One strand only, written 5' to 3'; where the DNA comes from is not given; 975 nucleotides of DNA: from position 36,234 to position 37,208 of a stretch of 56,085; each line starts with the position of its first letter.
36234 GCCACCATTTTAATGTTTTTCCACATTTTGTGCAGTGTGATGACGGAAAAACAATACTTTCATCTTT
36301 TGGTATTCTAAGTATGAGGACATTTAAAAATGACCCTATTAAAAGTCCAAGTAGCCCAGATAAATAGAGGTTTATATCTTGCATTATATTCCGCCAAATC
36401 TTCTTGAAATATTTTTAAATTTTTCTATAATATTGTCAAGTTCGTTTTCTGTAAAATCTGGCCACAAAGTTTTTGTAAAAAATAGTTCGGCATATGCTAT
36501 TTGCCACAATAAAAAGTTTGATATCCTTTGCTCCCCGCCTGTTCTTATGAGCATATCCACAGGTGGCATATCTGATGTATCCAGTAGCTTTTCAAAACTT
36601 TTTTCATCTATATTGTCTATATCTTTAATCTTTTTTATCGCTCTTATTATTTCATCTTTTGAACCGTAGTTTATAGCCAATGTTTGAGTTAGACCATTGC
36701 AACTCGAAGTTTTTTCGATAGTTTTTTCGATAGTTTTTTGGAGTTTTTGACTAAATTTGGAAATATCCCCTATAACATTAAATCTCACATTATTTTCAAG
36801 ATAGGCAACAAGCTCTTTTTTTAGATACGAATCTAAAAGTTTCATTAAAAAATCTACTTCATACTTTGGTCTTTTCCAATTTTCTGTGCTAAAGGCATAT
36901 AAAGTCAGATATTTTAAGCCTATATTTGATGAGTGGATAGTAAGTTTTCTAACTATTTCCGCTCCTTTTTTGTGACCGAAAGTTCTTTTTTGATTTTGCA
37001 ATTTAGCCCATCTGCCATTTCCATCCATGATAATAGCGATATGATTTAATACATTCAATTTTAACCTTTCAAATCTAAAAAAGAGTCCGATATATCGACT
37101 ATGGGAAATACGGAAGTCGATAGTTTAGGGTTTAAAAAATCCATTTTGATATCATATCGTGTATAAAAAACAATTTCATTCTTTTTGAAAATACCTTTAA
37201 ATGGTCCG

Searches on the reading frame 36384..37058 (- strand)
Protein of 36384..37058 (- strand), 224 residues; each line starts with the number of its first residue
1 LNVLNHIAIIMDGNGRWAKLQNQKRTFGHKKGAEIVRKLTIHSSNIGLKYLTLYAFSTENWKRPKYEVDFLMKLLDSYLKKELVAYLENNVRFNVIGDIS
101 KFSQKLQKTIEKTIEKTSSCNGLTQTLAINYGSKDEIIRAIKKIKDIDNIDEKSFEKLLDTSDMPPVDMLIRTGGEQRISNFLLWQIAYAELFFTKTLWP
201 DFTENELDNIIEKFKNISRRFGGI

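Call 36: search_protein_families(library=pfam, proteins=[window:36384-37058:-], max_evalue=0.001)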
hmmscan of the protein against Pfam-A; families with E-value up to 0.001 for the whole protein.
window:36384-37058:- (224 aa): 1 family
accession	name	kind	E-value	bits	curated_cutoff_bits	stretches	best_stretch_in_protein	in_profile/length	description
PF01255.24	Prenyltransf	-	7.9e-82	274.5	27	1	10-222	1-219/219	Putative undecaprenyl diphosphate synthase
